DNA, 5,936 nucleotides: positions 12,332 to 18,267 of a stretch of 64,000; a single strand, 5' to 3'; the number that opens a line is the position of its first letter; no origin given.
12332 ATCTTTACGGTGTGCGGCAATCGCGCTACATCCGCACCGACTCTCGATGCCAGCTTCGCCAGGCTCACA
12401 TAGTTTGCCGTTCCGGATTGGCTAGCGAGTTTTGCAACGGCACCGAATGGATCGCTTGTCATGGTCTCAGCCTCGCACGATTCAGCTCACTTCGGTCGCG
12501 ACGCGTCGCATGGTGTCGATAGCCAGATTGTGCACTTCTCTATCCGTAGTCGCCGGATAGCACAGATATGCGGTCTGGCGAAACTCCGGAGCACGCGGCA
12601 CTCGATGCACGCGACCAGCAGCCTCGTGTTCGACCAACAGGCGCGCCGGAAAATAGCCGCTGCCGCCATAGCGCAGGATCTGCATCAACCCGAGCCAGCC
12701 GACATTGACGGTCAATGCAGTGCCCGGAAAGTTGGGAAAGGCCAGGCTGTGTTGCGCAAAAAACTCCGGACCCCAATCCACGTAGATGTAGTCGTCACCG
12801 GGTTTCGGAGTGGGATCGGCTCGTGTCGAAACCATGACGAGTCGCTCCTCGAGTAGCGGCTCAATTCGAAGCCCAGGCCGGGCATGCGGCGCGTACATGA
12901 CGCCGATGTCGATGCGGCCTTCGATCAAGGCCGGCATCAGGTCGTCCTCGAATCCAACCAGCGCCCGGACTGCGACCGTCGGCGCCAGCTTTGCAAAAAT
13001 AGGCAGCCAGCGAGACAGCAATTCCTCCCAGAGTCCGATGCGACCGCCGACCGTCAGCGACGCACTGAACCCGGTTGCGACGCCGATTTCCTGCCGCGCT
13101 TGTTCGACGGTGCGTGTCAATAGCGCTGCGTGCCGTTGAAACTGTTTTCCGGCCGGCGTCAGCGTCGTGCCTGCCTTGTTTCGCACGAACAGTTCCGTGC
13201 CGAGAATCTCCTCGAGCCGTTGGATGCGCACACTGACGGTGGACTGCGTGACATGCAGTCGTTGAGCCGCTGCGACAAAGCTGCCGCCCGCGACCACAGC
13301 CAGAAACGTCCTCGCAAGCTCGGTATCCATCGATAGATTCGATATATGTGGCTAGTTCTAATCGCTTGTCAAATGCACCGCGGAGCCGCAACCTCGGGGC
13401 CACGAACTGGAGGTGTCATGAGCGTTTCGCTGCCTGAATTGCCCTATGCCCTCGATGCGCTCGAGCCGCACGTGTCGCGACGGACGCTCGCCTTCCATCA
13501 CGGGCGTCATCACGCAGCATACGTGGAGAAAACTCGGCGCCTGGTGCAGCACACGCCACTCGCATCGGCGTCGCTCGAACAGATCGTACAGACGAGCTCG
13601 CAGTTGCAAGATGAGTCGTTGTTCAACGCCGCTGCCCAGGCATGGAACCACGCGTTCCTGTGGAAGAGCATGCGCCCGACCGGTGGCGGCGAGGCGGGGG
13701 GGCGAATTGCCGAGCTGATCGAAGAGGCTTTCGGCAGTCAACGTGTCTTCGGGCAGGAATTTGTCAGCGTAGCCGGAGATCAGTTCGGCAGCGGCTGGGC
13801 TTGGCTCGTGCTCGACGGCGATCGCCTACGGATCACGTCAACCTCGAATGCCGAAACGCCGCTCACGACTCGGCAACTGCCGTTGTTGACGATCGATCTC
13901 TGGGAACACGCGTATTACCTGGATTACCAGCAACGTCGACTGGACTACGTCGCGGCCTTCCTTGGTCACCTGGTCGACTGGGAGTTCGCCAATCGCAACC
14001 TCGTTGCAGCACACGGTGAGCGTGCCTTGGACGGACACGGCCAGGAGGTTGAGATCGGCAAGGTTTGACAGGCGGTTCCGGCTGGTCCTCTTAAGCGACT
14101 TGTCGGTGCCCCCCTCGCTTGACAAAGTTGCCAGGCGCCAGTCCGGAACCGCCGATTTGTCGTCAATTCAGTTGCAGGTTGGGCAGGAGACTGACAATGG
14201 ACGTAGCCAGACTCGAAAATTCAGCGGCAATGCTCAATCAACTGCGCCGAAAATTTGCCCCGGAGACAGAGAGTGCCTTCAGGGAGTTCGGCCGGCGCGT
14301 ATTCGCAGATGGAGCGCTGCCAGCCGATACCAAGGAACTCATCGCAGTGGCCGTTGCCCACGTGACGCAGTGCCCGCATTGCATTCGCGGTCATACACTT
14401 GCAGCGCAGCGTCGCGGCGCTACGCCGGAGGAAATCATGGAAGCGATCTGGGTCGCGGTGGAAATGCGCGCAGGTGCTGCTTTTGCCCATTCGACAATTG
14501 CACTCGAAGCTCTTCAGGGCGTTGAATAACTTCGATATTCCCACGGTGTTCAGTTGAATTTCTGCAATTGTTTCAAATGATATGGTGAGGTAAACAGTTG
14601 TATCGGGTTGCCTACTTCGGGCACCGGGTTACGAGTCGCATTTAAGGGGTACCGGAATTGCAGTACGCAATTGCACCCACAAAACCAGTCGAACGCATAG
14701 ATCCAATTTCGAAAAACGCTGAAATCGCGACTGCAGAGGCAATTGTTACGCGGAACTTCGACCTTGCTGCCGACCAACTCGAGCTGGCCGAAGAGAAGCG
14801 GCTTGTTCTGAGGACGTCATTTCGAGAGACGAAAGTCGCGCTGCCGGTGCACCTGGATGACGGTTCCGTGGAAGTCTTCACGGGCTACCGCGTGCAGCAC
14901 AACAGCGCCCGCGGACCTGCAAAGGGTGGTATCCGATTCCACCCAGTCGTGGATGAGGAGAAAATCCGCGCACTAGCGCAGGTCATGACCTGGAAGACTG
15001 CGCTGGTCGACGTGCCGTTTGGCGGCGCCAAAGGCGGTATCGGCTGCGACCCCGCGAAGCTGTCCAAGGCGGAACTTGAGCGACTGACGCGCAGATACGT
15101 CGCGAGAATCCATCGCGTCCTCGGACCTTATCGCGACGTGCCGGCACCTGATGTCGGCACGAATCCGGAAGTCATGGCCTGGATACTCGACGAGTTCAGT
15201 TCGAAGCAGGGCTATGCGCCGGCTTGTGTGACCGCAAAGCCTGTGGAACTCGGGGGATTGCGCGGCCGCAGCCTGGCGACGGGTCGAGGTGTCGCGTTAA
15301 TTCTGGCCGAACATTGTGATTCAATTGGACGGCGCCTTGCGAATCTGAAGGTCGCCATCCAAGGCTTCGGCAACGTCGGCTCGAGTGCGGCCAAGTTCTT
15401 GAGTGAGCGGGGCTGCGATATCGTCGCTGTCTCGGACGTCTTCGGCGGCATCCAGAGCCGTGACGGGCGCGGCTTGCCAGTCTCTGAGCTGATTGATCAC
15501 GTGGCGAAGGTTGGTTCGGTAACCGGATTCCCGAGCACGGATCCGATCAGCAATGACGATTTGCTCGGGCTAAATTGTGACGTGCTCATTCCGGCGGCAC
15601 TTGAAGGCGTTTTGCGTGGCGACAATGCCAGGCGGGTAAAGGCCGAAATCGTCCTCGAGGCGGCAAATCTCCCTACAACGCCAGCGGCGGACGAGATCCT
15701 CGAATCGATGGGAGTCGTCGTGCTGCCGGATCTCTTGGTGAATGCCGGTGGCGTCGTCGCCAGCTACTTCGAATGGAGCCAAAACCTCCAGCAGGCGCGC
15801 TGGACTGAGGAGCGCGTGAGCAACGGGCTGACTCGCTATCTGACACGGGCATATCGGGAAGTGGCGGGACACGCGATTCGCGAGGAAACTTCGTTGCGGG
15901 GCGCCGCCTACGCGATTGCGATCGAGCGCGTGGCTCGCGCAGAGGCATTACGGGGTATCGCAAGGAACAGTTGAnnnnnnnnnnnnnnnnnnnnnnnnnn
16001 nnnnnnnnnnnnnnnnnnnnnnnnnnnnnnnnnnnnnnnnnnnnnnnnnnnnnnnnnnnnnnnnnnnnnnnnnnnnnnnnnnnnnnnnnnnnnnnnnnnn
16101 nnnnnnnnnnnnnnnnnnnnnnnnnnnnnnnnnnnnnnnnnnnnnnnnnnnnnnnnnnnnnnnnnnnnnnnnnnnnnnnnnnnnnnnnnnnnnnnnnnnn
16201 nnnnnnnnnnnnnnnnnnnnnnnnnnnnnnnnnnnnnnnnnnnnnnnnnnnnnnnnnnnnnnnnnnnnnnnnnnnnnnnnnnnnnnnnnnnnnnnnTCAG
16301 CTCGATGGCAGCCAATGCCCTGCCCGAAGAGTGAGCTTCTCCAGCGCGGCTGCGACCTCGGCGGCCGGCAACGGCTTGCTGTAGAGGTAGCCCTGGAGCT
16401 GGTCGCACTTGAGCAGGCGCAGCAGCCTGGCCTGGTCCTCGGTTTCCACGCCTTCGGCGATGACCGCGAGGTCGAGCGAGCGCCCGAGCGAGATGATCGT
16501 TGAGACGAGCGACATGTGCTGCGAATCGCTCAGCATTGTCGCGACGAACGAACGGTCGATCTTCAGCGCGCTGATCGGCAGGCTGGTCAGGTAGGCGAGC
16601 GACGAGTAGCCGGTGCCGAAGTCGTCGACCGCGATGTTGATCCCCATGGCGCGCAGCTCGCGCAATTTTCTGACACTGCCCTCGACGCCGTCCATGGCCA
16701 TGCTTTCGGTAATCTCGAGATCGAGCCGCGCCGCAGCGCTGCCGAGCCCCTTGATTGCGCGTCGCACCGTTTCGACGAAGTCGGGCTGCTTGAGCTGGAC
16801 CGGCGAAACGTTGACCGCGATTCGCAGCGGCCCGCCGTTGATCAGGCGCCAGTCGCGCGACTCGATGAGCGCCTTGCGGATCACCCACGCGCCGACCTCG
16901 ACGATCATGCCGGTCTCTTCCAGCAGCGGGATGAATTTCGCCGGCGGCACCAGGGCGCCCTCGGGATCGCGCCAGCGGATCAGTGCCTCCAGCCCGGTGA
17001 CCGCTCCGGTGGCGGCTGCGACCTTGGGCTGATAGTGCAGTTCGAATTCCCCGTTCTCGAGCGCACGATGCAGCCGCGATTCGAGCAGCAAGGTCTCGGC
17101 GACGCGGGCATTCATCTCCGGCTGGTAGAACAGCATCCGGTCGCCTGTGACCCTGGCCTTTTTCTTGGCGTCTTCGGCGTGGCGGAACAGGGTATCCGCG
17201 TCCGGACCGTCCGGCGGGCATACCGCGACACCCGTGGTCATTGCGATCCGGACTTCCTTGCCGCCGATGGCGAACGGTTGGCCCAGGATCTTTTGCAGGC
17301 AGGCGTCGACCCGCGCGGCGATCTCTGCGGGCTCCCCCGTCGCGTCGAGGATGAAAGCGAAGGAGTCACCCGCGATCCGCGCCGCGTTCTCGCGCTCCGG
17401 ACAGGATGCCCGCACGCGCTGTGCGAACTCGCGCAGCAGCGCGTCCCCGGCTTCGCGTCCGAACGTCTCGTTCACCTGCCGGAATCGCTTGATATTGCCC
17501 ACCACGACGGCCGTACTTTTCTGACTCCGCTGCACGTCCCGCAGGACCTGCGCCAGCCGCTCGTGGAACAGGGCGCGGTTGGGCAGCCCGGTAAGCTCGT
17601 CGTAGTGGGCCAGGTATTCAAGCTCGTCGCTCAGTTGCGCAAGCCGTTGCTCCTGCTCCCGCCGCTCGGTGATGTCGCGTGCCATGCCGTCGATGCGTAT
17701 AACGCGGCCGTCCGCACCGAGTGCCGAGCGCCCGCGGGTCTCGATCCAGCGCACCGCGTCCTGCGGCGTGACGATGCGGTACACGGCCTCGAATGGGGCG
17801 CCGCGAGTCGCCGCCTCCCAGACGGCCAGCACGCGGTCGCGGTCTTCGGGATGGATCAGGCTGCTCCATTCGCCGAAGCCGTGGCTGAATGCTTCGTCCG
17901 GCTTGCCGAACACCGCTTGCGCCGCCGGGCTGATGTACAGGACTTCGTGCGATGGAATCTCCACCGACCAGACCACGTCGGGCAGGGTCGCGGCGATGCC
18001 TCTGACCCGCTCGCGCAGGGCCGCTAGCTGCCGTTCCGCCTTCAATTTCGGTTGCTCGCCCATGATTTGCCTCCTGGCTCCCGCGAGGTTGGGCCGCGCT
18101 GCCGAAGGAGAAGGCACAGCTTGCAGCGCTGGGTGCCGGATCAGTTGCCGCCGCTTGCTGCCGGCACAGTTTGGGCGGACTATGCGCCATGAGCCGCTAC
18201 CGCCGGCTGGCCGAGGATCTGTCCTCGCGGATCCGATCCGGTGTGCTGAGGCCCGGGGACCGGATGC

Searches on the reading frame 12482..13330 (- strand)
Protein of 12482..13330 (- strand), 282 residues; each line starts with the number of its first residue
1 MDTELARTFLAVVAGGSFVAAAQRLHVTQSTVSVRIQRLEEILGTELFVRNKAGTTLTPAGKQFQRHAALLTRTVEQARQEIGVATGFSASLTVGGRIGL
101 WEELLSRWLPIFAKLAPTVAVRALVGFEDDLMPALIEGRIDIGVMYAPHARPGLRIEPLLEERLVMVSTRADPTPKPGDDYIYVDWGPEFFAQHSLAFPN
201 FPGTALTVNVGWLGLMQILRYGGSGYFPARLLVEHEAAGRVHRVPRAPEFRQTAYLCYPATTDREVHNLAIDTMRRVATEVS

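Call 8: search_protein_families(library=pfam, proteins=[window:12482-13330:-], max_evalue=0.01)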
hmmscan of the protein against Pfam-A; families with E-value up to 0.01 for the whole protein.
window:12482-13330:- (282 aa): 4 families
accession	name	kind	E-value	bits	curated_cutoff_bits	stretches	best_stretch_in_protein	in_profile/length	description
PF00126.33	HTH_1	-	3e-21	75.5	26.6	1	5-62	3-60/60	Bacterial regulatory helix-turn-helix protein, lysR family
PF03466.25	LysR_substrate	-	3.5e-14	53.1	28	1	89-172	5-88/209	LysR substrate binding domain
PF13556.12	HTH_30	-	8.3e-07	29.2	27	1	12-47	8-44/59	PucR C-terminal helix-turn-helix domain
PF13404.12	HTH_AsnC-type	-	0.0024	18.1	27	1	17-40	19-42/42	AsnC-type helix-turn-helix domain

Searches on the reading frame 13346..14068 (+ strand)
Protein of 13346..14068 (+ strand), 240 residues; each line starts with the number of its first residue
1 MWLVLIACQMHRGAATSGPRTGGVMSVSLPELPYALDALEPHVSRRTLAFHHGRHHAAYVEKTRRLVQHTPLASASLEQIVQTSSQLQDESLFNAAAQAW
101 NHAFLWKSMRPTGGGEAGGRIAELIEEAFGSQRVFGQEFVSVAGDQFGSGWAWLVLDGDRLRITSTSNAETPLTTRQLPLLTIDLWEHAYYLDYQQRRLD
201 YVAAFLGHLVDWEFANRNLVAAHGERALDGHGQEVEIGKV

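Call 9: search_protein_families(library=pfam, proteins=[window:13346-14068:+], max_evalue=0.01)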
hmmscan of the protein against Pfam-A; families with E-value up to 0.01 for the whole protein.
window:13346-14068:+ (240 aa): 2 families
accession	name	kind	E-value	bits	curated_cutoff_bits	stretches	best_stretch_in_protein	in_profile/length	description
PF02777.23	Sod_Fe_C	-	1.6e-33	115.2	20.9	1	119-217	3-101/102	Iron/manganese superoxide dismutases, C-terminal domain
PF00081.27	Sod_Fe_N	-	7.9e-24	84.4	27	1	28-109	3-81/82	Iron/manganese superoxide dismutases, alpha-hairpin domain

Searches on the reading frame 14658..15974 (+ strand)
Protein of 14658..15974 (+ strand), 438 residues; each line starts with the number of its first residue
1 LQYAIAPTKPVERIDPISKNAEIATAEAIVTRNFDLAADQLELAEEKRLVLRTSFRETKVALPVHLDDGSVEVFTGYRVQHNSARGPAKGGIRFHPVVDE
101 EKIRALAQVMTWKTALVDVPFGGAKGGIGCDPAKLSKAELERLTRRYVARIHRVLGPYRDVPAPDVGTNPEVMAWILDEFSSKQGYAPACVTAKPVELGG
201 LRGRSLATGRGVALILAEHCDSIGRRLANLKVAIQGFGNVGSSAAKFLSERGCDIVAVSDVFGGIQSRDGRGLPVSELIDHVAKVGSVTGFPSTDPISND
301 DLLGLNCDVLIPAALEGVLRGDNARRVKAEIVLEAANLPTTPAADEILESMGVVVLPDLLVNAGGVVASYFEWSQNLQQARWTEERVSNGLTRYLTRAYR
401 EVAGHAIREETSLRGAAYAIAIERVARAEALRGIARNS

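Call 9: search_protein_families(library=pfam, proteins=[window:14658-15974:+], max_evalue=0.01)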
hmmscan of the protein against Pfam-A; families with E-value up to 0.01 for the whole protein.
window:14658-15974:+ (438 aa): 3 families
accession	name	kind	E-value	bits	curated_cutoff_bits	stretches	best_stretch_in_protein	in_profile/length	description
PF00208.27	ELFV_dehydrog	-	8.7e-67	225.8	23.4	1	199-433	1-241/241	Glutamate/Leucine/Phenylalanine/Valine dehydrogenase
PF02812.23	ELFV_dehydrog_N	-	7.4e-54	181.4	25.3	1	56-181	3-128/129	Glu/Leu/Phe/Val dehydrogenase, dimerisation domain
PF02826.25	2-Hacid_dh_C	-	0.0016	18.3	25.1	1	221-259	28-66/178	D-isomer specific 2-hydroxyacid dehydrogenase, NAD binding domain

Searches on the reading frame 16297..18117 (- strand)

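Call 9: search_protein_families(library=pfam, proteins=[window:16297-18117:-], max_evalue=0.01)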
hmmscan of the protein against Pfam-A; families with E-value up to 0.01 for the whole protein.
window:16297-18117:- (606 aa): 5 families
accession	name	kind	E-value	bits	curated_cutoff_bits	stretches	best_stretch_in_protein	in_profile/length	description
PF00563.25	EAL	-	5.9e-72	242.3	31.3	1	348-582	3-236/236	EAL domain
PF00990.26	GGDEF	-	3e-33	115.3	23.8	1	170-325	1-158/161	Diguanylate cyclase, GGDEF domain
PF08447.18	PAS_3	-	3.3e-17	63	25.6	1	60-145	2-88/89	PAS fold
PF08448.16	PAS_4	-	2.7e-08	34.5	23.1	1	58-154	16-110/110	PAS fold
PF00989.32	PAS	-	6.6e-07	29.8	22.6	1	36-149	1-113/113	PAS fold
